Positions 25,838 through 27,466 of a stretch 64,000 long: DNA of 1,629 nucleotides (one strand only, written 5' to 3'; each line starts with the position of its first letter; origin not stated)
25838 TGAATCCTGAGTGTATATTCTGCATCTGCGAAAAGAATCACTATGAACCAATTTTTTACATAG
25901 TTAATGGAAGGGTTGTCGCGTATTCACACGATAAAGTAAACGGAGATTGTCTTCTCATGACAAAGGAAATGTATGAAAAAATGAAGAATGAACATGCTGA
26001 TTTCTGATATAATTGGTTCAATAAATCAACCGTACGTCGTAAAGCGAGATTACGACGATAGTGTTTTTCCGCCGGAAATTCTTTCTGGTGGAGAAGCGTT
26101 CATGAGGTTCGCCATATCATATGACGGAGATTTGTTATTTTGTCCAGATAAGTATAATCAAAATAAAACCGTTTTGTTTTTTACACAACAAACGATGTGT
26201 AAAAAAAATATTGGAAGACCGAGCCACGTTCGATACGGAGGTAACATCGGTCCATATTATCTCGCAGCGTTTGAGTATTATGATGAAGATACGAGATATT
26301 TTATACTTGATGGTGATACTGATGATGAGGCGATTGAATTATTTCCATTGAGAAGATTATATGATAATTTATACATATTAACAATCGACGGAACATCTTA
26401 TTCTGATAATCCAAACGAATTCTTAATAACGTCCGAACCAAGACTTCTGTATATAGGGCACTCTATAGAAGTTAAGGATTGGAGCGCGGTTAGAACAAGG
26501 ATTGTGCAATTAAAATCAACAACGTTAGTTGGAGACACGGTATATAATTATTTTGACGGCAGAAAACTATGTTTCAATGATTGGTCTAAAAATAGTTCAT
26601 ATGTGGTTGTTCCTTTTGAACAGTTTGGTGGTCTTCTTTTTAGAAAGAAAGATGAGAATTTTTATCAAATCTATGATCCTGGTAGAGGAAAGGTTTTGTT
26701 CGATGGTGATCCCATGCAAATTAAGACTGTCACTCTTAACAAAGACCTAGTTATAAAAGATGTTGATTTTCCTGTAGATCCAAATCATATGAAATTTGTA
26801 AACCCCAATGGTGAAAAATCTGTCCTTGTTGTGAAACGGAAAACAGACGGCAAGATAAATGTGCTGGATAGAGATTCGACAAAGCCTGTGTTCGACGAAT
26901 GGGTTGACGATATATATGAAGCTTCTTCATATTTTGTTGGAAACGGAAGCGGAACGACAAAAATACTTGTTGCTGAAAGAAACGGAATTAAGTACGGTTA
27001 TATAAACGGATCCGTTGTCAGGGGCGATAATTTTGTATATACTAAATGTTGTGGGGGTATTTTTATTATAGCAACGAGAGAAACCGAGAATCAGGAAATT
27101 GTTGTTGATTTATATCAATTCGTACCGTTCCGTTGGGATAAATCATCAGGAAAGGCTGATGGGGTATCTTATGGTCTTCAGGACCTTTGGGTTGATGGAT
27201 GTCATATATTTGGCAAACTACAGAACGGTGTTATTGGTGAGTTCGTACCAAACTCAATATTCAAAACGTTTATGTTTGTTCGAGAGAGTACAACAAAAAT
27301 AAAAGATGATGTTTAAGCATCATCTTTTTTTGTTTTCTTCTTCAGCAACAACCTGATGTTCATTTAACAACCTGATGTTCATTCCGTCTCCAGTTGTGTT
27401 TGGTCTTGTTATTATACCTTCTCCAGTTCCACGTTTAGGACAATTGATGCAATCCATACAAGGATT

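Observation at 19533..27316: Family of five large paralogous proteins sharing a (D/R)EWV(D/E) core motif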

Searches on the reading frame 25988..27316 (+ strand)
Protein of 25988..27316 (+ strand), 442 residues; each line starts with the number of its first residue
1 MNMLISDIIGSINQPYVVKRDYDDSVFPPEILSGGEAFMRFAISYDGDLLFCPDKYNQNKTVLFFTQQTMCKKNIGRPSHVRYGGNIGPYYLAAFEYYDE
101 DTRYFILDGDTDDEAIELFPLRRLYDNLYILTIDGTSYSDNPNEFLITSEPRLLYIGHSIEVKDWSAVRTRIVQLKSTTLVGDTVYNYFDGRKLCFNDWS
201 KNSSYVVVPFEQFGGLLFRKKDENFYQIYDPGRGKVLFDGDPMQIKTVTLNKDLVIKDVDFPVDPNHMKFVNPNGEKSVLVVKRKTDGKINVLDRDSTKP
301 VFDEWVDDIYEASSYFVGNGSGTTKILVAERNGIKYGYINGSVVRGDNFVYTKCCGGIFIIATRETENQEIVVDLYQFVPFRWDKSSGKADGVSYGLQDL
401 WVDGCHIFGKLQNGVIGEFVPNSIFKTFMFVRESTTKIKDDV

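Call 4: search_protein_families(library=pfam, proteins=[window:25988-27316:+], max_evalue=10)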
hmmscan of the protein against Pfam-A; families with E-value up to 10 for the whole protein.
window:25988-27316:+ (442 aa): 1 family
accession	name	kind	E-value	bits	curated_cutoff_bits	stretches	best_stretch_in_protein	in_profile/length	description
PF24254.1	DUF7455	-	0.19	11.7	27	1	36-63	13-40/54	Domain of unknown function (DUF7455)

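Call 5: search_protein_families(library=phrogs, proteins=[window:25988-27316:+], max_evalue=1)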
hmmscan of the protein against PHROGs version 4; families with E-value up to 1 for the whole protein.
window:25988-27316:+ (442 aa): 2 families
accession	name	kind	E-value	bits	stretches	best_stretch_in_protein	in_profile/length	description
phrog_6921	-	tail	0.051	13.3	1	304-348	280-322/738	tail fiber protein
phrog_10305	-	tail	0.069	12.7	1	304-350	674-718/1005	tail fiber protein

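Call 11: find_homologous_proteins(query=window:25988-27316:+, max_evalue=0.01)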
Query window:25988-27316:+ (442 aa): 1 proteins with E <= 0.01 among 3766 candidates.
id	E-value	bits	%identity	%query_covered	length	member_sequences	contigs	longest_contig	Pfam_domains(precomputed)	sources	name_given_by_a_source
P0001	0.0e+0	1011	99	100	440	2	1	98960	-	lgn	-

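Call 16: find_encoding_contigs(protein=P0001, flank=10000, max_places=6)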
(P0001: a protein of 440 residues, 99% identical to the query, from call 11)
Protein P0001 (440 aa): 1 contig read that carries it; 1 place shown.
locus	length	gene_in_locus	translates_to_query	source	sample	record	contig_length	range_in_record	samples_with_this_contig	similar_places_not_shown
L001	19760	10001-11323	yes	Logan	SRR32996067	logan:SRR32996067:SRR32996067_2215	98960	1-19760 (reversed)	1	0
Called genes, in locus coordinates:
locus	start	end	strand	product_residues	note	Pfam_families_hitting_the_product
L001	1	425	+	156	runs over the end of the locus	-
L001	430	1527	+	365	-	PF01996:F420_ligase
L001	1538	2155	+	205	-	-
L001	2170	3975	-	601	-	-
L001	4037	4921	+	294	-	-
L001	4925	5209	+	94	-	-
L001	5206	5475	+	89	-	-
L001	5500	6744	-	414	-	-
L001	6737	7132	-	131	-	-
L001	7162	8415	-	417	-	PF01385:OrfB_IS605, PF07282:Cas12f1-like_TNB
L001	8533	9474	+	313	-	-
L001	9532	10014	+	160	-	-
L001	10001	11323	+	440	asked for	-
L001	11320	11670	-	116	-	-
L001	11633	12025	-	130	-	-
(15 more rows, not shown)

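Call 18: find_related_loci(query=window:25988-27316:+, collection=viral_contigs, flank=10000)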
Query window:25988-27316:+ (442 aa) in viral_contigs; peptide patterns used: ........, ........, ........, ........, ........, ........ (x = any residue, [..] = any of these).
2 stretches matched a pattern, but none encodes a relative of the query by tblastn (E <= 1e-3).

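Call 22: find_related_loci(query=A2, collection=viral_contigs, flank=10000)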
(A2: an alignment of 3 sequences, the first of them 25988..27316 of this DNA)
Query A2 (442 aa) in viral_contigs; peptide patterns used: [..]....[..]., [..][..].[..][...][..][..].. (x = any residue, [..] = any of these).
304 stretches matched a pattern, but none encodes a relative of the query by tblastn (E <= 1e-3).

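Call 23: search_dna_similar(query=window:25988-27316:+, collection=phages, mode=protein, max_evalue=1, max_rows=15)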
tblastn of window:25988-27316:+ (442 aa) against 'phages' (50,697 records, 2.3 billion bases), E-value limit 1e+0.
Records with a match: 4; places in all: 4; records where one place covers at least 80% of the query: 0.
Best place of each record, by identity: <60% 4.
By first word of the organism name: Escherichia 3; phage 1.
By host as written in the record: Escherichia coli 3; - 1.
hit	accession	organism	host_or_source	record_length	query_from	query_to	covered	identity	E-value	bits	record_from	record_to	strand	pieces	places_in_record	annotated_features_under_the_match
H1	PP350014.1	phage PH444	-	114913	299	347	11%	46.0%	2e-1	40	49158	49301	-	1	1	record has no annotation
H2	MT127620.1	Escherichia phage PGN6866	Escherichia coli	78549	299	347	11%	46.0%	2e-1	40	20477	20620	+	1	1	tail fiber protein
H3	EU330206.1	Escherichia phage phiEco32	Escherichia coli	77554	299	347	11%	44.0%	2e-1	40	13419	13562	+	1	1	tail fiber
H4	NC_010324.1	Escherichia phage phiEco32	Escherichia coli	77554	299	347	11%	44.0%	2e-1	40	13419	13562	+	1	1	tail fiber protein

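Call 25: get_annotated_region(hit=H4, flank=2500)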
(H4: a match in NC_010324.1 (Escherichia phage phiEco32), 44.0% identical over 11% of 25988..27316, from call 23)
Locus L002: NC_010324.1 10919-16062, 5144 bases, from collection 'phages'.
description: Escherichia phage phiEco32, complete genome.
organism: Escherichia phage phiEco32 (NCBI taxid 2679905)
taxonomy: Viruses; Duplodnaviria; Heunggongvirae; Uroviricota; Caudoviricetes; Gordonclarkvirinae; Kuravirus; Kuravirus phiEco32
host: Escherichia coli; source: -; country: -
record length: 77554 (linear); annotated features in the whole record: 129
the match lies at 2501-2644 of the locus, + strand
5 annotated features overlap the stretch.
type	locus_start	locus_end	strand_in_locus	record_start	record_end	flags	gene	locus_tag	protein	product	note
CDS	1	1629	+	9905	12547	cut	-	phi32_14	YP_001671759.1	tail fiber protein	-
CDS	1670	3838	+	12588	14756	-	-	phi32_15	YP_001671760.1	tail fiber protein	-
CDS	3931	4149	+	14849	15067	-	-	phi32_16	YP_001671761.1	holin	-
CDS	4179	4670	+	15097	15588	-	-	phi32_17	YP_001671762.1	endolysin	-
CDS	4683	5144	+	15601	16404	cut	-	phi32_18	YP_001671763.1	tail protein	-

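Call 27: search_protein_families(library=pfam, proteins=[L002:1670-3838:+], max_evalue=1)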
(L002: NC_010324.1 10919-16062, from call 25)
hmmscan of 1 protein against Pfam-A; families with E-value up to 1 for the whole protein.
L002:1670-3838:+ (722 aa): 3 families
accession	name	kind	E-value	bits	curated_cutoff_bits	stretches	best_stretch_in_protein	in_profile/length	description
PF13884.11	Peptidase_S74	-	1.7e-10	41.5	22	1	623-678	1-57/58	Chaperone of endosialidase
PF07484.17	Collar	-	0.0021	18.4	24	0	294-311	38-54/57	Phage Tail Collar Domain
PF03069.20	FmdA_AmdA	-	0.16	11.3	27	1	170-206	197-233/373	Acetamidase/Formamidase family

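Call 33: search_protein_representatives(alignment_id=A1)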
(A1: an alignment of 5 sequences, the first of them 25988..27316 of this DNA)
Query: 5 sequences, 478 profile positions. Proteins with E-value up to 0.001 (for the whole library): 5; up to 1e-10: 5; up to 1e-30: 5. The best 5 are listed.
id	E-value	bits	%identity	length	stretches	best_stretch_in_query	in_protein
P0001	9.7e-159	546.3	-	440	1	3-383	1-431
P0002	9.0e-156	536.5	-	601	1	18-476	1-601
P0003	1.4e-126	440.2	-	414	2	2-297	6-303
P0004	2.9e-86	307.2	-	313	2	147-379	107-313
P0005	1.6e-84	301.5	-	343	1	17-384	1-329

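Call 40: predict_structure(alignment_id=A1)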
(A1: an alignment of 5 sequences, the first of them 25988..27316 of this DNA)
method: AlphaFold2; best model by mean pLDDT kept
length: 442 residues; sequences in the alignment: 5
mean_pLDDT: 34.2   pTM: 0.29
mean pLDDT of the five models: 34.2, 32.6, 31.9, 31.6, 31.4
residues with pLDDT >= 90: 0; 70-90: 0; 50-70: 50; < 50: 392
segments of 3 or more residues with pLDDT < 50: 1-280, 284-288, 294-299, 313-324, 353-358, 365-442
pLDDT, mean of each block of 10 residues (from residue 1): 28 27 33 32 26 25 24 28 26 26 30 29 31 29 32 29 28 25 26 25 25 33 38 38 32 31 30 39 49 49 56 44 54 62 56 46 46 41 32 29 29 29 26 30 31
secondary structure, 60 per line:
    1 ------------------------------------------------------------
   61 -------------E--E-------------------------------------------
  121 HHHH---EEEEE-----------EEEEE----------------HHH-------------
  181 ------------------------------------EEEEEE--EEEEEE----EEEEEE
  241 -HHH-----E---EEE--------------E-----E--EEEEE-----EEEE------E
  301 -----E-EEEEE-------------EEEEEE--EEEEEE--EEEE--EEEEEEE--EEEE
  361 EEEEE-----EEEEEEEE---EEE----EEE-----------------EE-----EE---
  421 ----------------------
elements in order: H121-124 E128-132 E144-148 E217-222 E225-230 E235-240 E254-256 E280-284 E290-293 E308-312 E326-331 E334-339 E342-345 E348-354 E357-365 E371-378 E382-384 E389-391

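Call 41: search_solved_structures(query=A1, max_evalue=10)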
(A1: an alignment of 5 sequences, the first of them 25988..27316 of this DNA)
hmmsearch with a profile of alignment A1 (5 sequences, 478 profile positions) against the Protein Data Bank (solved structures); distinct sequences matched with E-value up to 10: 1.
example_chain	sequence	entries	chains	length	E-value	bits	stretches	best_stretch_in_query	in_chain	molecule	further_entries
2n01_B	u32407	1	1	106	0.53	12.9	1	269-340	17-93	VirB9 protein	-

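Call 42: search_protein_families(library=ncbifam, proteins=[window:25988-27316:+], max_evalue=1)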
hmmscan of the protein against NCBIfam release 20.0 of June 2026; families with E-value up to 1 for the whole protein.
window:25988-27316:+ (442 aa): 1 family
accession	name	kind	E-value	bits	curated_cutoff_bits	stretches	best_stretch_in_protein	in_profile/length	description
TIGR03074.1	PQQ_membr_DH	subfamily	0.027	12.3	832.65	1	249-302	451-502/783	membrane-bound PQQ-dependent dehydrogenase, glucose/quinate/shikimate family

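Call 43: search_protein_families(library=padloc, proteins=[window:25988-27316:+], max_evalue=1)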
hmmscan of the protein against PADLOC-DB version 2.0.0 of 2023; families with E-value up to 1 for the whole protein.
window:25988-27316:+ (442 aa): 0 families

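Call 67: find_related_loci(query=A2, collection=metagenome_contigs, flank=10000)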
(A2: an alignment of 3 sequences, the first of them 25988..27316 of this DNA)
Query A2 (442 aa) in metagenome_contigs; peptide patterns used: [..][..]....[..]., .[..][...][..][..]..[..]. (x = any residue, [..] = any of these).
598 stretches matched a pattern, but none encodes a relative of the query by tblastn (E <= 1e-3).

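Call 68: find_related_loci(query=A2, collection=genome_contigs, flank=10000)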
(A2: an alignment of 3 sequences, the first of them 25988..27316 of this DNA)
Query A2 (442 aa) in genome_contigs; peptide patterns used: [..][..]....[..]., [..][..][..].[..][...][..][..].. (x = any residue, [..] = any of these).
244 stretches matched a pattern, but none encodes a relative of the query by tblastn (E <= 1e-3).

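Call 69: find_encoding_contigs(protein=window:25988-27316:+, flank=1000, max_places=4)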
Protein window:25988-27316:+ (442 aa): no gene with exactly this product is on record in the collection.

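Call 70: find_encoding_contigs(protein=P0005, flank=10000, max_places=4)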
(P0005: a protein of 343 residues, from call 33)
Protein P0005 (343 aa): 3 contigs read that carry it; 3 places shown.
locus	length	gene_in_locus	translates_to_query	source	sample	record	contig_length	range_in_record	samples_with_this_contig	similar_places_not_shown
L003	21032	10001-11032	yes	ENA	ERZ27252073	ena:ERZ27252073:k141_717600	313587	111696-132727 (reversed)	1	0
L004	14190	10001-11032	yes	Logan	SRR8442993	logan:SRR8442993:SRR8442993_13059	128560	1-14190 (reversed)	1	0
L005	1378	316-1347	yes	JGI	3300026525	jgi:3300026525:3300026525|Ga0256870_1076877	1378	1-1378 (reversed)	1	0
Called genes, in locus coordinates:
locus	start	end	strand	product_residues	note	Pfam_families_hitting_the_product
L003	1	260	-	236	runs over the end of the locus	-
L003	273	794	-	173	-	-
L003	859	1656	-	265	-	-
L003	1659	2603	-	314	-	PF25311:WDGH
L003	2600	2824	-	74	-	-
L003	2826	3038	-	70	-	-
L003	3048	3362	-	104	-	-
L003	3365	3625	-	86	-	-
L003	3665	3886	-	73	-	-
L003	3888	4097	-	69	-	-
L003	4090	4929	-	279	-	PF04055:Radical_SAM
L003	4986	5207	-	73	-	-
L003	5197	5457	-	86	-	-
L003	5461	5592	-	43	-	-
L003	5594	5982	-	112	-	-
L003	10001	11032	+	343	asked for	-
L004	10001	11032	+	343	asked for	-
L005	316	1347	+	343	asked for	-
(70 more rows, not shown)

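Call 71: list_cluster_members(proteins=[P0001, P0002, P0003, P0004, P0005])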
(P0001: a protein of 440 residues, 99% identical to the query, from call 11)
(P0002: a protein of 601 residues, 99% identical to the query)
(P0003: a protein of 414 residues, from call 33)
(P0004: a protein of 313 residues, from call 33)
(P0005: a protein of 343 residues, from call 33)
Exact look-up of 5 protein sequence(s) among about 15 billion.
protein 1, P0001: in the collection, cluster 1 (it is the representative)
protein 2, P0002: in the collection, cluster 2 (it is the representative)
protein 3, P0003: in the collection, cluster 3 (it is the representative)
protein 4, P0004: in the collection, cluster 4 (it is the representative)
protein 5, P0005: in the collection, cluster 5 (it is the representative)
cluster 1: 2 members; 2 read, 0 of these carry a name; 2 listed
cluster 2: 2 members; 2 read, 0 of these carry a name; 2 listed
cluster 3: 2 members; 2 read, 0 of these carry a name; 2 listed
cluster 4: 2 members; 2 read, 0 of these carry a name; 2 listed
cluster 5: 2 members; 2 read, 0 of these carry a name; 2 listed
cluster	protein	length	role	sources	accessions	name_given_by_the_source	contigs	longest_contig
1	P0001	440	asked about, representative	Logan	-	-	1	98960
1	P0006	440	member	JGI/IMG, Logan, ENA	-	-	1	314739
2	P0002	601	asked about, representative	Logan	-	-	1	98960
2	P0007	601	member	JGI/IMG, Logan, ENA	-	-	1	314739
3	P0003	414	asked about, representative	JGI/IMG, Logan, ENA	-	-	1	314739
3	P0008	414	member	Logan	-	-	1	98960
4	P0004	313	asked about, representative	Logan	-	-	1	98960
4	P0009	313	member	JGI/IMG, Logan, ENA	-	-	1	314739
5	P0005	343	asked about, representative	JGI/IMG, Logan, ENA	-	-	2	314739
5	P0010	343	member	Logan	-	-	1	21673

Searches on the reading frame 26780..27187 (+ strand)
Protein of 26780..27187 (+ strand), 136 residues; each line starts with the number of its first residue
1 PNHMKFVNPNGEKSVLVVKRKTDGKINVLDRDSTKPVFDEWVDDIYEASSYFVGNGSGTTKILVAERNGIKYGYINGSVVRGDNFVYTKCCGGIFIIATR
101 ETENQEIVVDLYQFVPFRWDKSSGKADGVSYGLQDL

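Call 58: search_protein_families(library=pfam, proteins=[window:26780-27187:+], max_evalue=10)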
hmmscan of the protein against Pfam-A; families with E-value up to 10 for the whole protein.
window:26780-27187:+ (136 aa): 0 families

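Call 62: predict_structure(alignment_id=A4)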
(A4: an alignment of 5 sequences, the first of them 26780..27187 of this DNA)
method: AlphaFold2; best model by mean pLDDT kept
length: 136 residues; sequences in the alignment: 5
mean_pLDDT: 48.3   pTM: 0.42
mean pLDDT of the five models: 48.3, 46.0, 46.0, 44.7, 44.1
residues with pLDDT >= 90: 0; 70-90: 14; 50-70: 44; < 50: 78
segments of 3 or more residues with pLDDT < 50: 1-6, 8-12, 49-60, 81-121, 124-136
pLDDT, mean of each block of 10 residues (from residue 1): 44 62 75 68 62 38 59 52 32 31 35 38 43 31
secondary structure, 60 per line:
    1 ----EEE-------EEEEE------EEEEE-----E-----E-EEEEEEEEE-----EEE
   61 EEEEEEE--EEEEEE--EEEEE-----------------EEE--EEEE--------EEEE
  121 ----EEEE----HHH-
elements in order: E5-7 E15-19 E26-30 E44-52 E58-67 E70-75 E78-82 E100-102 E105-108 E117-120 E125-128

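Call 65: fold_search(model_id=the predicted structure, library=pdb)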
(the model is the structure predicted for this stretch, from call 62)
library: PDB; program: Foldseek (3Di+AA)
matches with E <= 10: 701; with E <= 0.001: 0
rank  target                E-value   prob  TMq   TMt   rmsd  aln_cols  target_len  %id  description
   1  8afq_C                1.9e-02  0.69  0.21  0.12  13.4       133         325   11  Tube assembly of Atg18-PR72AA (released 2023-11-01)
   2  8afw_B                2.2e-02  0.75  0.22  0.12  13.4       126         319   11  Tube assembly of Atg18-WT (released 2023-11-01)
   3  7ona                  5.0e-02  0.66  0.23  0.14  13.9       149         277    9  Crystal structure of the computationally designed SAKe6AC protein (released 2022-12-14)
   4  6b3x_A                5.0e-02  0.66  0.23  0.13  14.2       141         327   16  Crystal structure of CstF-50 in complex with CstF-77 (released 2017-11-29)
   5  7kzp_B                5.8e-02  0.51  0.23  0.08  12.4       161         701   10  Structure of the human Fanconi anaemia Core complex (released 2021-03-10)
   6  22gx_B                6.5e-02  0.57  0.22  0.14  13.7       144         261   15  Crystal structure of the CJ1041C protein from Campylobacter jejuni in the apo form in space group C2 (released 2026-04-01)
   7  8zsw                  6.9e-02  0.57  0.27  0.05  13.5       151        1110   16  Crystal Structure of Human DDB1, a Component of the E3 Ubiquitin Ligase Complex (released 2025-06-11)
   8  9hpi_A                7.2e-02  0.57  0.27  0.07  13.2       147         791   16  Cryo-EM structure of DDB1dB-CRBN-MRT-0031619, conformation 1 (released 2025-12-03)
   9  9sfm_A                7.2e-02  0.57  0.27  0.05  13.4       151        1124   15  Crystal structure of Cereblon-DDB1 in complex with SB-405483 and Lenalidomide (released 2025-11-19)
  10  7mbm_A                7.2e-02  0.35  0.22  0.11  14.7       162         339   17  Cryo-EM structure of MLL1-NCP (H3K4M) complex, mode01 (released 2021-12-29)
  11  8b3d_d                7.6e-02  0.57  0.26  0.07  13.3       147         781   16  Structure of the Pol II-TCR-ELOF1 complex. (released 2023-09-27)
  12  4a11_A                7.6e-02  0.54  0.27  0.06  13.1       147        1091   16  Structure of the hsDDB1-hsCSA complex (released 2011-12-07)
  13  6zue_A                7.6e-02  0.51  0.25  0.05  13.2       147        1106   16  Crystal structure of human DDB1 bound to human DCAF1 (amino acid residues 1046-1396) (released 2021-07-28)
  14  5ov3_B                8.5e-02  0.44  0.22  0.12  14.2       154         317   12  Structure of the RbBP5 beta-propeller domain (released 2018-03-28)
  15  4kzx_g                9.4e-02  0.75  0.28  0.14  13.5       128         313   14  Rabbit 40S ribosomal subunit in complex with eIF1. (released 2013-07-24)
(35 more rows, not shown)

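Call 66: fold_search(model_id=the predicted structure, library=viral)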
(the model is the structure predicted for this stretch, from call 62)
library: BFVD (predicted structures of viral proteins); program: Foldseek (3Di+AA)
matches with E <= 10: 638; with E <= 0.001: 0
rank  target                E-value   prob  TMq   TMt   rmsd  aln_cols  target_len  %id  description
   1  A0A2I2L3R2            3.2e-02  0.63  0.26  0.19  12.7       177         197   11  MORN-repeat protein [Orpheovirus IHUMI-LCC2]
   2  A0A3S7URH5            4.4e-02  0.30  0.22  0.11  12.5       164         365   11  (no name in the UniProt tables at hand)
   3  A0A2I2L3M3            5.1e-02  0.96  0.35  0.16  11.8       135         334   14  F-box domain-containing protein [Orpheovirus IHUMI-LCC2]
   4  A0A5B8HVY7            5.7e-02  0.77  0.30  0.16   8.2       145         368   14  Uncharacterized protein [Mimiviridae sp. ChoanoV1]
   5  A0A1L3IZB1            6.7e-02  0.54  0.24  0.12  13.5       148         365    5  (no name in the UniProt tables at hand)
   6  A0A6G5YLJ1            8.3e-02  0.38  0.24  0.11  12.4       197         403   16  (no name in the UniProt tables at hand)
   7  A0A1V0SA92            9.2e-02  0.77  0.33  0.20  12.8       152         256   12  Uncharacterized protein [Catovirus CTV1]
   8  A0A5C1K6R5            9.7e-02  0.51  0.24  0.14  13.9       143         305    8  Kelch repeat protein [Pseudomonas phage vB_PaeM_PS119XW]
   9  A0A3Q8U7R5            1.3e-01  0.38  0.27  0.11  12.1       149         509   10  Putative BTB/POZ domain-containing protein [Megavirus baoshan]
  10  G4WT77                1.3e-01  0.15  0.18  0.09  15.5       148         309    9  (no name in the UniProt tables at hand)
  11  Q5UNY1                1.4e-01  0.35  0.24  0.08  14.3       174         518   11  Putative BTB/POZ domain and WD-repeat protein R731 [Acanthamoeba polyphaga mimivirus]
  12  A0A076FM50            1.5e-01  0.30  0.23  0.06  14.0       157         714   12  DNA topoisomerase [Aureococcus anophagefferens virus]
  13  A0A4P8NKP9            1.6e-01  0.66  0.30  0.13  12.7       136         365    9  Uncharacterized protein [Rheinheimera phage vB_RspM_Barba31A]
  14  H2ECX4                1.6e-01  0.44  0.25  0.20  12.8       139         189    8  Putative BTB_POZ domain-containing protein [Moumouvirus sp. 'Monve']
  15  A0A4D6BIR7            1.7e-01  0.18  0.19  0.16  17.6       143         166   11  (no name in the UniProt tables at hand)
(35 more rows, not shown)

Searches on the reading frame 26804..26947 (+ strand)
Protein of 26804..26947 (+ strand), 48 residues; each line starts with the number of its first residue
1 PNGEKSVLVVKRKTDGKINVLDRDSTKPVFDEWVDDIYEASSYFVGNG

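Call 51: find_homologous_proteins(query=A3, max_evalue=10)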
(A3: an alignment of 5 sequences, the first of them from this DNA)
Query A3 (5 sequences): 7 candidates shared short words with the query, none scored E <= 10.
